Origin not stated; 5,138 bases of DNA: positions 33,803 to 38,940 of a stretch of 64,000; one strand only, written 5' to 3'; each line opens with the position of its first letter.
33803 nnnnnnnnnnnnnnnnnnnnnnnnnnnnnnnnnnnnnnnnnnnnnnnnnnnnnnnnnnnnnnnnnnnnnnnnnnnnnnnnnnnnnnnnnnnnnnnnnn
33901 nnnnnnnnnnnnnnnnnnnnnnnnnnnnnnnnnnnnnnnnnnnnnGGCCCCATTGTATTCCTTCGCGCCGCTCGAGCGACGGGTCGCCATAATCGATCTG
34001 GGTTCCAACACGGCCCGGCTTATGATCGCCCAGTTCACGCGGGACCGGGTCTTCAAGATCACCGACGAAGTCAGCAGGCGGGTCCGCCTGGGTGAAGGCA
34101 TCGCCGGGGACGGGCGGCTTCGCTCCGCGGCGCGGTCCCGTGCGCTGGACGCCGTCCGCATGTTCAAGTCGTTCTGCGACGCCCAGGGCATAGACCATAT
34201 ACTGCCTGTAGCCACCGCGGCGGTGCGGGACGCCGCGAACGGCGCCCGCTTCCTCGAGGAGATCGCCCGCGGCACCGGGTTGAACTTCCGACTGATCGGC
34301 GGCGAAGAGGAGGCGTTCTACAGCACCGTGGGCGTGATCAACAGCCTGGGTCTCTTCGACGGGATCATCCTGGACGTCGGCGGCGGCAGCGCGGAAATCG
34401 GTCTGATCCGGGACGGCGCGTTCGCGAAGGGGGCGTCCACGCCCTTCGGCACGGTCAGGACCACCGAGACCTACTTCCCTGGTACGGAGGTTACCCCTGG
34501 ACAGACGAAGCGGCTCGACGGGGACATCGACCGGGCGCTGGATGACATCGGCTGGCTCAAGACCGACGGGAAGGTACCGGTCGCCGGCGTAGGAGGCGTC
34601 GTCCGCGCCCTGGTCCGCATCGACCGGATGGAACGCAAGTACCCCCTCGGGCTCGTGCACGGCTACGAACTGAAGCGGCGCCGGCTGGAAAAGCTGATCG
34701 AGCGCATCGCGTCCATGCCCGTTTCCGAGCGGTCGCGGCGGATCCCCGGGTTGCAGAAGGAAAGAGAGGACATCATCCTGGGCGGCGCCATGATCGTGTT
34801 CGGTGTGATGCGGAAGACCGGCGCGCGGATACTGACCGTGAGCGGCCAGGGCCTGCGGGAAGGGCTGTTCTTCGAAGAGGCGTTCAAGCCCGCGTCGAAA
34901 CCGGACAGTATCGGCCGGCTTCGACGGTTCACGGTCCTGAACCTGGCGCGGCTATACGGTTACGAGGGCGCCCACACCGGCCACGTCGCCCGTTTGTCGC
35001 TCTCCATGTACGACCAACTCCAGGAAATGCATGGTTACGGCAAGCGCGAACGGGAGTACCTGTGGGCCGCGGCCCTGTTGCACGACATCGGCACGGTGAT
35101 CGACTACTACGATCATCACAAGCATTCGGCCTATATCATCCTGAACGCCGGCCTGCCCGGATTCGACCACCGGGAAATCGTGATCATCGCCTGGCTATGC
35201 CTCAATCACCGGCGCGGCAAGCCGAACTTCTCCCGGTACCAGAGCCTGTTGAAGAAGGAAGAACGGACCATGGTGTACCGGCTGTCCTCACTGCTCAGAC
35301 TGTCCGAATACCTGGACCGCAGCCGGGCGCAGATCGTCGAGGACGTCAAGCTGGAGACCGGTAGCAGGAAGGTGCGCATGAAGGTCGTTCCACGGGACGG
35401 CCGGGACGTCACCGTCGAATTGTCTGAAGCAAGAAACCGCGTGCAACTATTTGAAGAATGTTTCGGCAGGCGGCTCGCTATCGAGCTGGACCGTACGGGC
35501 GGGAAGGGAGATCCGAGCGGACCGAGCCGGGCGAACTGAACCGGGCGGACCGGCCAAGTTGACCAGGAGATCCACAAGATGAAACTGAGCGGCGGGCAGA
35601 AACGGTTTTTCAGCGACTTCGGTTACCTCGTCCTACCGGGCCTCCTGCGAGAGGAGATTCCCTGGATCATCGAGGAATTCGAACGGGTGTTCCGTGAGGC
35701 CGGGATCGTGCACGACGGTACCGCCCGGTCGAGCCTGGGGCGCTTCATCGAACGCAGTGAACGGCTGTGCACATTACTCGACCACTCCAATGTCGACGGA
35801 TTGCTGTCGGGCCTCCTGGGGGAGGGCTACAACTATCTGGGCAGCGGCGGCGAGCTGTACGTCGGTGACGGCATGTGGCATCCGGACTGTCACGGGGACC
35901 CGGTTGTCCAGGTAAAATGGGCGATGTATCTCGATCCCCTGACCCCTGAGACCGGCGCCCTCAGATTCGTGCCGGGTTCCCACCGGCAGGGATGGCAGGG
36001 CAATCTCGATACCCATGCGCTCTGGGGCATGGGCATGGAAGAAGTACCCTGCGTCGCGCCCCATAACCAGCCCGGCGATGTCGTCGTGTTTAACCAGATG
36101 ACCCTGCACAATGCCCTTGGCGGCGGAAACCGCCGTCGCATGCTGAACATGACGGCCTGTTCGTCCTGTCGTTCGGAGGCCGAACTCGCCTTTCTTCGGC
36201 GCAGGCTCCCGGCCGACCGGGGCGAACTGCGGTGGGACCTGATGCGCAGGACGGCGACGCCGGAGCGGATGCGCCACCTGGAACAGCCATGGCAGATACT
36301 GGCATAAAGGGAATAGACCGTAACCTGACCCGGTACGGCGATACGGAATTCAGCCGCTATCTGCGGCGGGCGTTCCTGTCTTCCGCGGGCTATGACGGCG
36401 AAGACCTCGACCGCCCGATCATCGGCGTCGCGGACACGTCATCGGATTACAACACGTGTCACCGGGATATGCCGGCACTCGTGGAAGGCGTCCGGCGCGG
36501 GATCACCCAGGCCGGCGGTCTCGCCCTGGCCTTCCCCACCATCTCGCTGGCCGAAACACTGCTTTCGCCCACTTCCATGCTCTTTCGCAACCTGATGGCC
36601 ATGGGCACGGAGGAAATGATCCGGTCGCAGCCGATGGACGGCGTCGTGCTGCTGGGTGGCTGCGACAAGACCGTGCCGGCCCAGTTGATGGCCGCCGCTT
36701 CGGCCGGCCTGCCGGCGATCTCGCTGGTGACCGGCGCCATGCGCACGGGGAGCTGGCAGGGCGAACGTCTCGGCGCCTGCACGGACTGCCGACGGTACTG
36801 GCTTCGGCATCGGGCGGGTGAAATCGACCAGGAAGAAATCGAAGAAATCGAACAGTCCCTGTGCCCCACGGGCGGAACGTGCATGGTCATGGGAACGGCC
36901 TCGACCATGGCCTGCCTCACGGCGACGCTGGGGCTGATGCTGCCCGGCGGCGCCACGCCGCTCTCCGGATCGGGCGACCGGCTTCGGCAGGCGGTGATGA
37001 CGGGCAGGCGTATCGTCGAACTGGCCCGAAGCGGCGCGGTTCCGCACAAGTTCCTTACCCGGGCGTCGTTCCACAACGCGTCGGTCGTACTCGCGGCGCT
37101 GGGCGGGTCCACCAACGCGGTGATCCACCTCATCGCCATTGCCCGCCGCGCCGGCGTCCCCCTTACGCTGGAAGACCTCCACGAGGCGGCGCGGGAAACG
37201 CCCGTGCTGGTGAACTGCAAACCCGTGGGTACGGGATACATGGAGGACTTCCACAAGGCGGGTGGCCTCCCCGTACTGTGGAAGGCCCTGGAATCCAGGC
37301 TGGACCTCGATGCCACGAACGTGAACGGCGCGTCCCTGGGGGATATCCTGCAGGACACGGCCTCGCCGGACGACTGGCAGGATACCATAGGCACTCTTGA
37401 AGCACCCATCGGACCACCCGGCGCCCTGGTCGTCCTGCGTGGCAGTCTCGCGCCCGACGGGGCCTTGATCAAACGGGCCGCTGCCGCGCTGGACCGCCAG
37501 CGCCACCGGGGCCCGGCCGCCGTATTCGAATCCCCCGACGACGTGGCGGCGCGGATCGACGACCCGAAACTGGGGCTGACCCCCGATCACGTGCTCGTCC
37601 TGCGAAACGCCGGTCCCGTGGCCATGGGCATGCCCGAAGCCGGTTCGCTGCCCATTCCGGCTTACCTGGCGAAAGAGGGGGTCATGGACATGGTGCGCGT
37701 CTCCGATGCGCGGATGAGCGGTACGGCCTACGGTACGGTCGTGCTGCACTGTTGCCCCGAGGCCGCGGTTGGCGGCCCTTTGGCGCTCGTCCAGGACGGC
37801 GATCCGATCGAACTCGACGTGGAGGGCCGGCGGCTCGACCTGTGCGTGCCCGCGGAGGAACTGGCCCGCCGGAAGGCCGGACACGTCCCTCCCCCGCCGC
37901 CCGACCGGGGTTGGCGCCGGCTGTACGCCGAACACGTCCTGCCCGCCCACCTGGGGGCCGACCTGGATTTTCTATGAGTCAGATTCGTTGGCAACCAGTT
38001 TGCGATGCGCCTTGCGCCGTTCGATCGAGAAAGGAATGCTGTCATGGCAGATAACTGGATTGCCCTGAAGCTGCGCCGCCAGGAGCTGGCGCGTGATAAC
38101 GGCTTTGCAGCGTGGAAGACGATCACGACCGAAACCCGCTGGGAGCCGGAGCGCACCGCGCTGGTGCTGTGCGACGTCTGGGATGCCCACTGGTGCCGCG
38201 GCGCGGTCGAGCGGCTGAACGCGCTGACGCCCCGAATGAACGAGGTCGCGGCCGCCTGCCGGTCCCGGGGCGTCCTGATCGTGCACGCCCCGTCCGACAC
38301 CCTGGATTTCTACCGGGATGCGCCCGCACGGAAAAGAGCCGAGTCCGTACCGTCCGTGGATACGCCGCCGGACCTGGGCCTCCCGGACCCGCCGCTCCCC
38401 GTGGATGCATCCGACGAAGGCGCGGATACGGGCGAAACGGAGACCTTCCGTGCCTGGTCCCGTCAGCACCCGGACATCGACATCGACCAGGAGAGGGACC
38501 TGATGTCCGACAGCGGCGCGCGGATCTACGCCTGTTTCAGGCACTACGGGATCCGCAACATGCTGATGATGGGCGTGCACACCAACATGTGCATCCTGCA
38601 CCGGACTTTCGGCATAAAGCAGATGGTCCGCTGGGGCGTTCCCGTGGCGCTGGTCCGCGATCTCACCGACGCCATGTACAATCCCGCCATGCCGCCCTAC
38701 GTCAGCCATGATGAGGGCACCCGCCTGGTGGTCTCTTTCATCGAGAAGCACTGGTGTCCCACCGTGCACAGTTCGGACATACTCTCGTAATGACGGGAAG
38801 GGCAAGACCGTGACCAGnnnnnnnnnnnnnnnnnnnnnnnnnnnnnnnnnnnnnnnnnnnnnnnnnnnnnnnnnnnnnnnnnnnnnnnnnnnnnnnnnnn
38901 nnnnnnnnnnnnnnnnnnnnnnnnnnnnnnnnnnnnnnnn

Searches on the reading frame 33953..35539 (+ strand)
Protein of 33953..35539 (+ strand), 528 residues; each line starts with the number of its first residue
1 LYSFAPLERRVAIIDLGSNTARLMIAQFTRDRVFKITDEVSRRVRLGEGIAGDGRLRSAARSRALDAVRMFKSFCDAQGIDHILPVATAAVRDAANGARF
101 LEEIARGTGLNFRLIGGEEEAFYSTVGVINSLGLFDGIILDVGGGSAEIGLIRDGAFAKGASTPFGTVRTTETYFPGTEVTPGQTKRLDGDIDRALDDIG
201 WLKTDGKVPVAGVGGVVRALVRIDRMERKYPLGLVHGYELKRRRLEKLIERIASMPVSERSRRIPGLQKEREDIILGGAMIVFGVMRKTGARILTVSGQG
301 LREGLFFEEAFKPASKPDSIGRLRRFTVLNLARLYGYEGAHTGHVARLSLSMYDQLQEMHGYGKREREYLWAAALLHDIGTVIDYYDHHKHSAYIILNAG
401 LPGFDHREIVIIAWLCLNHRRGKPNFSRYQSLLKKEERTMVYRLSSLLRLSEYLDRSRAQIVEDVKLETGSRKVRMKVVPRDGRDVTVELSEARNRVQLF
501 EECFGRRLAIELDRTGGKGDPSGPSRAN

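Call 25: search_protein_families(library=pfam, proteins=[window:33953-35539:+], max_evalue=0.001)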
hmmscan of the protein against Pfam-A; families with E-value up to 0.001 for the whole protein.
window:33953-35539:+ (528 aa): 3 families
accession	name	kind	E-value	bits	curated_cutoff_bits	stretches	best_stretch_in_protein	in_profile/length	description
PF02541.22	Ppx-GppA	-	1.7e-47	162.7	27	1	34-309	10-281/285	Ppx/GppA phosphatase family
PF21447.3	Ppx-GppA_III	-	8e-30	104.4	27.3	1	324-475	2-153/177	Ppx/GppA phosphatase, domain III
PF01966.28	HD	-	9.7e-08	32.7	22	1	341-430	4-93/116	HD domain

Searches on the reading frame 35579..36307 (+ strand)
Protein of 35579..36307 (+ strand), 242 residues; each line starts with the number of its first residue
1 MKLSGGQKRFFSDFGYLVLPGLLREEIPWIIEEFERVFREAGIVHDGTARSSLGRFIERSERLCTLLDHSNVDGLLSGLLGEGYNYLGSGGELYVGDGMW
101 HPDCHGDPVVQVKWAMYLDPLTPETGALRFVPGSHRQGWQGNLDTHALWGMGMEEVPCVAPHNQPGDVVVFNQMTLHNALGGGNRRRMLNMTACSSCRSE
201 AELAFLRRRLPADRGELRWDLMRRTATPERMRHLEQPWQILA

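Call 6: search_protein_families(library=pfam, proteins=[window:35579-36307:+], max_evalue=0.01)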
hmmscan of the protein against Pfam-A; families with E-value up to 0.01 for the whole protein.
window:35579-36307:+ (242 aa): 1 family
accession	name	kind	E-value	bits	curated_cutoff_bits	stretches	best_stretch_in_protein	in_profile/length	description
PF05721.19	PhyH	-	5.1e-10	40.4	22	1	13-181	3-204/213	Phytanoyl-CoA dioxygenase (PhyH)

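Call 7: search_protein_families(library=ncbifam, proteins=[window:35579-36307:+], max_evalue=0.01)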
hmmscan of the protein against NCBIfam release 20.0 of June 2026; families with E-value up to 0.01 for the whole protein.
window:35579-36307:+ (242 aa): 0 families

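Call 46: search_solved_structures(query=window:35579-36307:+, max_evalue=0.01)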
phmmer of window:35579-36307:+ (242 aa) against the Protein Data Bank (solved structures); distinct sequences matched with E-value up to 0.01: 0.

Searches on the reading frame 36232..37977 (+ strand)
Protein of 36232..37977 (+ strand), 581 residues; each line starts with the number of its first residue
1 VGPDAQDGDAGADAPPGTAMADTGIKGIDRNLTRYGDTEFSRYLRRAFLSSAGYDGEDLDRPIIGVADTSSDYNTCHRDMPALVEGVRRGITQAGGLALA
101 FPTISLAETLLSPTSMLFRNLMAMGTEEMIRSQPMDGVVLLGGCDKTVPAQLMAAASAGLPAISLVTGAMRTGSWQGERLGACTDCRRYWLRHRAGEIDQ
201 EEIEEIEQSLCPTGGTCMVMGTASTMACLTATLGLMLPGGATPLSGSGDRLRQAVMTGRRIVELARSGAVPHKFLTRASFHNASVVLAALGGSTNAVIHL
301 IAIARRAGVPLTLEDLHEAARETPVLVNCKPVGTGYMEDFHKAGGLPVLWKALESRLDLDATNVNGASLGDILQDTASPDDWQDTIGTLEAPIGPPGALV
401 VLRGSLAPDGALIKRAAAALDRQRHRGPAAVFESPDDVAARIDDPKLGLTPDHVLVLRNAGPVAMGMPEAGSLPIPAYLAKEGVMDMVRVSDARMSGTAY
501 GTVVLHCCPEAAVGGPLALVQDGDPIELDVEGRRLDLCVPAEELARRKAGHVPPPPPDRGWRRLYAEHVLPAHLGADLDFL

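Call 25: search_protein_families(library=pfam, proteins=[window:36232-37977:+], max_evalue=0.001)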
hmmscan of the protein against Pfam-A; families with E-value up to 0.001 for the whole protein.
window:36232-37977:+ (581 aa): 3 families
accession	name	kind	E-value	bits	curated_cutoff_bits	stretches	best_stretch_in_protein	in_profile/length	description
PF00920.27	ILVD_EDD_N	-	3.8e-97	325.7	27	1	61-371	1-315/316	Dihydroxy-acid/6-phosphogluconate dehydratase N-terminal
PF24877.1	ILV_EDD_C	-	1.9e-53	181.2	27.7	1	385-576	2-191/191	Dihydroxy-acid/6-phosphogluconate dehydratase C-terminal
PF06833.16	MdcE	-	1.9e-05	24.9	32.7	1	244-388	54-177/196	Malonate decarboxylase gamma subunit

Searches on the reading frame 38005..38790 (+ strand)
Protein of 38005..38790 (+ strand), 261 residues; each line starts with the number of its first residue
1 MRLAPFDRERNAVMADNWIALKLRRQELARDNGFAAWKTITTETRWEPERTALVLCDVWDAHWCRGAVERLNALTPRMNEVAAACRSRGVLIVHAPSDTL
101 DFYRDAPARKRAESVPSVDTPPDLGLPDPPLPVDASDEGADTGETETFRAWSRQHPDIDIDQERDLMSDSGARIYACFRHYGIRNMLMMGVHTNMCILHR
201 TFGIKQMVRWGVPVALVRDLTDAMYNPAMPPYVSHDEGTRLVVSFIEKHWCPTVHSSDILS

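Call 25: search_protein_families(library=pfam, proteins=[window:38005-38790:+], max_evalue=0.001)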
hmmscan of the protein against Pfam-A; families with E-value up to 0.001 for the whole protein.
window:38005-38790:+ (261 aa): 1 family
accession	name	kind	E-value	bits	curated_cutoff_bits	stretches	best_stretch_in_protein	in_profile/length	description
PF00857.26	Isochorismatase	-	2.4e-05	24.9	27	0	51-100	1-52/175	Isochorismatase domain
